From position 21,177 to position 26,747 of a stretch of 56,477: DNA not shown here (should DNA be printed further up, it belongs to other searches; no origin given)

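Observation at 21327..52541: Chemosensory genes, KaiC-like ATPases and giant adhesin-like genes form one uninterrupted locus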

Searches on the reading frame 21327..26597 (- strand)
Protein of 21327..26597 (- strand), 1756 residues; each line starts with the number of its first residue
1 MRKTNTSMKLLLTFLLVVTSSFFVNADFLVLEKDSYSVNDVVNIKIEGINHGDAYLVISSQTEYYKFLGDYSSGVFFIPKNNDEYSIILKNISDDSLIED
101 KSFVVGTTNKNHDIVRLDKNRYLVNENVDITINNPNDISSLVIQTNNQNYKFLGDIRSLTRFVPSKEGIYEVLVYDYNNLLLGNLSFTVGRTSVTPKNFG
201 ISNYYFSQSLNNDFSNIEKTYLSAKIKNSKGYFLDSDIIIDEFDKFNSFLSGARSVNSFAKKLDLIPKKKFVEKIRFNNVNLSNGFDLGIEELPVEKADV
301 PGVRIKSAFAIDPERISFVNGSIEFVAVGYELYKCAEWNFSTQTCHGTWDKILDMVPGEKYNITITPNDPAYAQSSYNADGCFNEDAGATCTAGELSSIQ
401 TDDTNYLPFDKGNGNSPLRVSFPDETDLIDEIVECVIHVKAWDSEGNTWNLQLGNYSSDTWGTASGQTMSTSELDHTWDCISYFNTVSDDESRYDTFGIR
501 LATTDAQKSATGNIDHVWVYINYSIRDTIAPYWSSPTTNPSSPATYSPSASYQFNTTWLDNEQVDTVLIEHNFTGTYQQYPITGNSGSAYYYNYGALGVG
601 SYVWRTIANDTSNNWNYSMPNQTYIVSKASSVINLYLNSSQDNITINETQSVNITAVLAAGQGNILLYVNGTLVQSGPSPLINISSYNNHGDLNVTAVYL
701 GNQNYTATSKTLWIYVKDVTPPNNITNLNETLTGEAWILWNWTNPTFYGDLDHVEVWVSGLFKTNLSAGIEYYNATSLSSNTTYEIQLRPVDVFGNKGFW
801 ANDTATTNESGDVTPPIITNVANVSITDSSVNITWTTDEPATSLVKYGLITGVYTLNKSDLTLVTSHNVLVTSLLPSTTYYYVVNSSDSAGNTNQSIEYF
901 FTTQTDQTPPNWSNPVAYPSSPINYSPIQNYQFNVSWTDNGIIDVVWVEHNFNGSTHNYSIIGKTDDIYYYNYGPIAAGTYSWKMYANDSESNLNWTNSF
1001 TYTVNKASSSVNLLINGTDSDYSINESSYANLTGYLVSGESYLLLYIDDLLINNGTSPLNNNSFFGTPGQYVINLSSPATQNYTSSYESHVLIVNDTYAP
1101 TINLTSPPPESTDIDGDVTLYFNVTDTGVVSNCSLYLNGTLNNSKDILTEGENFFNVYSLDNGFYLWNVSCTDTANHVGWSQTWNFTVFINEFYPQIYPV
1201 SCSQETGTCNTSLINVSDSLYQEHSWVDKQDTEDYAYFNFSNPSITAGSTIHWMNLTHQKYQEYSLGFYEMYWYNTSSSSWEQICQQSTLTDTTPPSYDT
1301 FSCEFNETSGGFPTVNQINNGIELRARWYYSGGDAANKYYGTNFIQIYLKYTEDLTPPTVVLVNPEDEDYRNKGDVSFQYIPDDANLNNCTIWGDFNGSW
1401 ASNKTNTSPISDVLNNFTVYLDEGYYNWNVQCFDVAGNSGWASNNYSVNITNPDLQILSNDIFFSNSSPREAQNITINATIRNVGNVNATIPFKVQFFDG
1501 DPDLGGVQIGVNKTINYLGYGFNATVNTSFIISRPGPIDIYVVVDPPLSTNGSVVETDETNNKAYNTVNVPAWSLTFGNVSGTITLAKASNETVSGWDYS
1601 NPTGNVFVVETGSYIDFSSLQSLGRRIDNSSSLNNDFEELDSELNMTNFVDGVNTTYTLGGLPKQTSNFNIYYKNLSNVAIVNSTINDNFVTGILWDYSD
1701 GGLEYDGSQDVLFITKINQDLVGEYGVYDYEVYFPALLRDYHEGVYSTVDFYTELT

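Call 7: search_protein_families(library=pfam, proteins=[window:21327-26597:-], max_evalue=0.01)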
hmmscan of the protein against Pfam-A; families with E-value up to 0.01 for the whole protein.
window:21327-26597:- (1756 aa): 4 families
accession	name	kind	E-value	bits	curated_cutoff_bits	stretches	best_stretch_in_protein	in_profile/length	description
PF07705.17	CARDB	-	8e-09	36.1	22.7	1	1452-1564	1-99/101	CARDB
PF16656.11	Pur_ac_phosph_N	-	1.1e-07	32.7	30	1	822-903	7-93/93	Purple acid Phosphatase, N-terminal domain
PF25059.1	FN3_DSCAM-DSCAML_C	-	0.0049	17.6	39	0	865-906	43-82/89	DSCAM/DSCAML C-terminal Fn3-like domain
PF00041.27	fn3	-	0.0085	16.7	25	1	820-897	5-79/84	Fibronectin type III domain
